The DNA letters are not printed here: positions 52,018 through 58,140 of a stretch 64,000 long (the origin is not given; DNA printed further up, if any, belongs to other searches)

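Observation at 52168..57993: HheA-like giant helicase-nuclease with an extra N-terminal transglutaminase/papain-like domain, adjacent to a two-component system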

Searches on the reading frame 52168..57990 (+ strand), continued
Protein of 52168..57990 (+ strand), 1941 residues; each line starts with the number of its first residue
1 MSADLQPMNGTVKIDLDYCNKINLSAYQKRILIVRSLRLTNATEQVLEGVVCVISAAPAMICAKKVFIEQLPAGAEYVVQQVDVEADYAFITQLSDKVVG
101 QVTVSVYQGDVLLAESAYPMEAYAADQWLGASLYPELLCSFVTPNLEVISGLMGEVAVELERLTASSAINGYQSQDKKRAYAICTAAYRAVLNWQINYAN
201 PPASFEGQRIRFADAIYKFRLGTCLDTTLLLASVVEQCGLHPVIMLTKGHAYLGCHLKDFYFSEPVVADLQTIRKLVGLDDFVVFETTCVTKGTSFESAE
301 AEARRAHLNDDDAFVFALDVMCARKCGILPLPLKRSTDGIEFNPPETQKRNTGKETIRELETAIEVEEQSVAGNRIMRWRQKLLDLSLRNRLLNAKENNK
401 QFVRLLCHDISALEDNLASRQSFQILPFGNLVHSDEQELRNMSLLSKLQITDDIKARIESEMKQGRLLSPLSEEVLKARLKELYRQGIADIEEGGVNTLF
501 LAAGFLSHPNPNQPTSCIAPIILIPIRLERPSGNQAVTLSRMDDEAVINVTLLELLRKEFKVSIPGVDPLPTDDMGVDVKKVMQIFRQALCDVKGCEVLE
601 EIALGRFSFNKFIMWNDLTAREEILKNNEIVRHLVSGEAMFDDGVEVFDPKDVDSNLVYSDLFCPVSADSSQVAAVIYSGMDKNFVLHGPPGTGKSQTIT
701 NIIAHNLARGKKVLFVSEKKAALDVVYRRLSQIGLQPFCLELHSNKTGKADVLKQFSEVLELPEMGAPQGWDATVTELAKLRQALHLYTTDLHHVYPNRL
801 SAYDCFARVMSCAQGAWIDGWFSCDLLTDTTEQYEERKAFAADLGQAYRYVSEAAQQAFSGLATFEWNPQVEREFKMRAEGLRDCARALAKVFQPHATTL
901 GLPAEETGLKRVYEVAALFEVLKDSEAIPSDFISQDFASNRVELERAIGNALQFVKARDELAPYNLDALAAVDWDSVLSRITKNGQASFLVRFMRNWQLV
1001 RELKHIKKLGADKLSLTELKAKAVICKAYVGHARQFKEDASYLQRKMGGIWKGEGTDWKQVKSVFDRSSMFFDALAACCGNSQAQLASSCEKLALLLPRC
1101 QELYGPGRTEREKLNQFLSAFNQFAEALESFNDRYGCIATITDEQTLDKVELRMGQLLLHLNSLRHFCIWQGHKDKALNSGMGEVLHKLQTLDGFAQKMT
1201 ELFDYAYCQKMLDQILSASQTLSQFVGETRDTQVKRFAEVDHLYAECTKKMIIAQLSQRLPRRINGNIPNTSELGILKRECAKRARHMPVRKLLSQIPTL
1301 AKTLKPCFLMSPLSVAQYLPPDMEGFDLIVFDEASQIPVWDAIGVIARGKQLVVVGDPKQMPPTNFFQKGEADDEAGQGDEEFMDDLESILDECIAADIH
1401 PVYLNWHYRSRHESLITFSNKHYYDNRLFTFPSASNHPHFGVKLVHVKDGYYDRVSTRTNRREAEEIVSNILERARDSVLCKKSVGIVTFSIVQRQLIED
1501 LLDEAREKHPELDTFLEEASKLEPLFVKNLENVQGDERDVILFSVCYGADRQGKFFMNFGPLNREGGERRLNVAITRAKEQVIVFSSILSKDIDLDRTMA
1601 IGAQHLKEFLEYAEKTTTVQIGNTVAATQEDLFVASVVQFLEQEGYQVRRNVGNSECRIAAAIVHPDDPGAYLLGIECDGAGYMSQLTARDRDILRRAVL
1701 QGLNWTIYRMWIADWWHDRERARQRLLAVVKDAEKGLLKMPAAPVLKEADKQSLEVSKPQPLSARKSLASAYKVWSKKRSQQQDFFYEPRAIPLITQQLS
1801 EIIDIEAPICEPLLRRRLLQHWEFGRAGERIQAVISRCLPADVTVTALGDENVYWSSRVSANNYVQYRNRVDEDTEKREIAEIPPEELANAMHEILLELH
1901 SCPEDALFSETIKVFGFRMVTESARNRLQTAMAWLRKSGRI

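Call 36: search_protein_families(library=ncbifam, proteins=[L081:3368-9100:+, L082:5995-11883:+], max_evalue=1e-20)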
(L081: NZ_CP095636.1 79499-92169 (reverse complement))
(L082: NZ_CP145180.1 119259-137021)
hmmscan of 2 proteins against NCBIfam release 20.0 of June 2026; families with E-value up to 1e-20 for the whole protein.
L081:3368-9100:+ (1911 aa): 3 families
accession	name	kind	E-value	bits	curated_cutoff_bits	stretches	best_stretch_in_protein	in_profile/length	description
NF042953.1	Hhe_antiphage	equivalog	0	2735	2000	1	23-1894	1-1797/1797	DUF4011 domain-containing anti-phage protein Hhe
NF058533.1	antiphage_ProA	equivalog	0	1131.3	1500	1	194-1794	428-1717/1903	anti-phage protein ProA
TIGR00376.1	TIGR00376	hypoth_equivalog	1.9e-21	76.2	348.9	0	1371-1481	357-454/639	IGHMBP2 family helicase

L082:5995-11883:+ (1963 aa): 4 families
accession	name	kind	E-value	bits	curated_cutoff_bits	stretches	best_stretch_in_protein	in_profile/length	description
NF058533.1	antiphage_ProA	equivalog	0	2223.8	1500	1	15-1947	2-1903/1903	anti-phage protein ProA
NF042953.1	Hhe_antiphage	equivalog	1.1e-247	825.4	2000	2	1037-1735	1015-1706/1797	DUF4011 domain-containing anti-phage protein Hhe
TIGR00376.1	TIGR00376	hypoth_equivalog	1.2e-25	90.1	348.9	0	1292-1562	351-608/639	IGHMBP2 family helicase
NF040671.1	PLuB_AAA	exception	2.2e-22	78.4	999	0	1419-1564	1110-1231/1256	PLuB system helicase-like protein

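Call 76: search_protein_families(library=padloc, alignment_id=A3, max_evalue=0.00001)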
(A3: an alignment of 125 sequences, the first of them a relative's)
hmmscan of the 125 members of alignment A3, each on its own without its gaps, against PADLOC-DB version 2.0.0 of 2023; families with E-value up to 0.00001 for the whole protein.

A. member 1, L003:5392-6252:- (287 aa): 0 families

B. families by the number of members that match (of 125 scanned): 205 families (the first 25 are shown)
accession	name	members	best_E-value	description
PDLC02943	RT_III-A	14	1.7e-107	-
PDLC02942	RT_III-A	14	2e-88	-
PDLC02946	RT_III-A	14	8.7e-86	-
PDLC03739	RT_Ec107-like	14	2.2e-80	retron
PDLC02956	RT_XIII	14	2.3e-80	-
PDLC02941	RT_II-A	14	2.5e-80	-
PDLC02944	RT_III-A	14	1.5e-79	-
PDLC02945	RT_III-A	14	6.6e-79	-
PDLC02960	RT-Protease_XI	14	5.3e-73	single gene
PDLC02959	RT-Protease_XI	14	1.1e-72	single gene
PDLC02962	RT-TIR_XII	14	3.3e-70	single gene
PDLC02961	RT-TIR_XII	14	6.4e-70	single gene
PDLC02949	RT_other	14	1.8e-69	-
PDLC03740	RT_outgroup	14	5e-68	retron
PDLC02940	RT_II-A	14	4.9e-67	-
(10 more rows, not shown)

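Call 77: search_protein_families(library=padloc, proteins=[L063:8015-9811:-, L063:16003-17130:-, L063:17341-19545:-, L010:4923-6656:+, L010:6656-8851:+, L013:16025-18238:+, L017:5148-7691:-, L020:7268-9040:-, L027:11242-13152:-, L027:13155-14951:-], max_evalue=0.00001)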
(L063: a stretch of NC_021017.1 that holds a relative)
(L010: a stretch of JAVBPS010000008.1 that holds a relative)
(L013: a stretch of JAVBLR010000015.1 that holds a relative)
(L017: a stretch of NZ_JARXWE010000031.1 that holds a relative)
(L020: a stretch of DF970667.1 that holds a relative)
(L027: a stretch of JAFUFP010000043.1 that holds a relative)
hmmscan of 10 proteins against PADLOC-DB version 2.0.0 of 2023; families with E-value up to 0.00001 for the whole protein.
L063:8015-9811:- (599 aa): 0 families

L063:16003-17130:- (376 aa): 56 families (the best 25 are shown)
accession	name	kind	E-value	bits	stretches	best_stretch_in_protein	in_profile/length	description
PDLC02943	RT_III-A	-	6.2e-105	348.6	1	80-374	29-320/322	-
PDLC02946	RT_III-A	-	2.7e-83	277.8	1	80-359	41-316/330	-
PDLC02942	RT_III-A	-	3.9e-83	277.3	1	80-374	49-339/341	-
PDLC02944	RT_III-A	-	3.3e-79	265.6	2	210-358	204-356/597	-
PDLC02956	RT_XIII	-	1.6e-78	262.8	2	208-359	269-412/469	-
PDLC02945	RT_III-A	-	2.1e-77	258.6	2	210-360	201-348/362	-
PDLC02941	RT_II-A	-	5.2e-77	257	1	81-359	21-285/309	-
PDLC03739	RT_Ec107-like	-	5.5e-76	253.8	1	88-370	24-305/307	retron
PDLC02960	RT-Protease_XI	-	1.1e-71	240.3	1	80-367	13-312/506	single gene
PDLC02959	RT-Protease_XI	-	3e-71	238.9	1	79-366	14-314/510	single gene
PDLC02949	RT_other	-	9.6e-69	230.8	2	208-302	311-405/481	-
PDLC02962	RT-TIR_XII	-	4.4e-68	228.3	1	80-333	21-282/478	single gene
PDLC02961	RT-TIR_XII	-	1.7e-67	226.4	1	79-332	20-283/475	single gene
PDLC03740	RT_outgroup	-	2.7e-67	225.8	2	208-349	248-384/407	retron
PDLC02940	RT_II-A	-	5.3e-65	217.9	1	69-357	180-455/477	-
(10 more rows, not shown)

L063:17341-19545:- (735 aa): 0 families

L010:4923-6656:+ (578 aa): 22 families
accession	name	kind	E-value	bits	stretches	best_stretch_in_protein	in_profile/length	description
PDLC04155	HEC-06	-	5.4e-27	92.5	1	26-104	12-96/562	-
PDLC04157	HEC-06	-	9.3e-23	78.6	1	32-104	22-98/558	-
PDLC02695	Orf5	-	2.2e-21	73.9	1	32-103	19-103/601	Orf5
PDLC04154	HEC-06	-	1.4e-18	64.9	1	32-102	23-96/569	-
PDLC02693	Orf5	-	1.2e-17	62.2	1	32-103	8-88/543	Orf5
PDLC02701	Orf5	-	3e-16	57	1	33-101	20-102/596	Orf5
PDLC02687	Orf5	-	2.6e-14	50.9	1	32-101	17-89/543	Orf5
PDLC02700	Orf5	-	4.5e-14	50.1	1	32-104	11-89/555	Orf5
PDLC02686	Orf5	-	3e-11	40.5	1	32-100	20-98/566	Orf5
PDLC02691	Orf5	-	5.7e-11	39.7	1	20-99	9-91/579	Orf5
PDLC02792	SspE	-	6.1e-11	39.4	0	33-57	24-48/771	SspE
PDLC02699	Orf5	-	1.8e-10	38.2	1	33-102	1-70/530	Orf5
PDLC02688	Orf5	-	1e-09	35.6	1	33-99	10-82/554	Orf5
PDLC02786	SspE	-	1.8e-09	34.5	0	31-61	22-51/766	SspE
PDLC02690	Orf5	-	3.1e-09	34.2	1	33-98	10-79/531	Orf5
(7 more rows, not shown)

L010:6656-8851:+ (732 aa): 0 families

L013:16025-18238:+ (738 aa): 0 families

L017:5148-7691:- (848 aa): 10 families
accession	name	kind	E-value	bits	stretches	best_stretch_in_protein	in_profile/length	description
PDLC04606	PDC-M37B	-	3e-42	143.2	1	458-697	61-300/390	-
PDLC04605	PDC-M37B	-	3.3e-32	110.2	1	521-695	256-428/518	-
PDLC03838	DolB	-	1e-29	102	1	520-693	120-280/375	-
PDLC00915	TRIP13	-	1.8e-09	35.5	0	236-327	67-156/302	TRIP13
PDLC04140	mad8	-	5.6e-09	33.9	0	570-617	28-70/314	mads_8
PDLC02196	IetA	-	2e-08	32.1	0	450-593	6-146/374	-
PDLC04232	IetA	-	8.9e-08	29.9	0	228-315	112-186/330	-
PDLC01993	RtcR--CARF_AAA_HTH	-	1.8e-07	28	0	533-671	174-308/523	-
PDLC01994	RtcR_PspF1--CARF_AAA_HTH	-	2.7e-07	28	0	206-315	156-262/468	-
PDLC00273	PtuA1|PtuA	-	3.3e-06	24.4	0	573-684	6-112/375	AAA ATPase domain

L020:7268-9040:- (591 aa): 5 families
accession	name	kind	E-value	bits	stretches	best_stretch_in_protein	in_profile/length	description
PDLC02196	IetA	-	1.7e-14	52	1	321-551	84-309/374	-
PDLC02195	IetA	-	9.2e-14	49.5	1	336-548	114-321/395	-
PDLC04232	IetA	-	3.1e-11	41.3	1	353-508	113-258/330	-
PDLC00915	TRIP13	-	1.1e-09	36.1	1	358-512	65-227/302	TRIP13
PDLC04231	IetA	-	1.3e-08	32.9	1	335-499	97-250/262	-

L027:11242-13152:- (637 aa): 0 families

L027:13155-14951:- (599 aa): 0 families
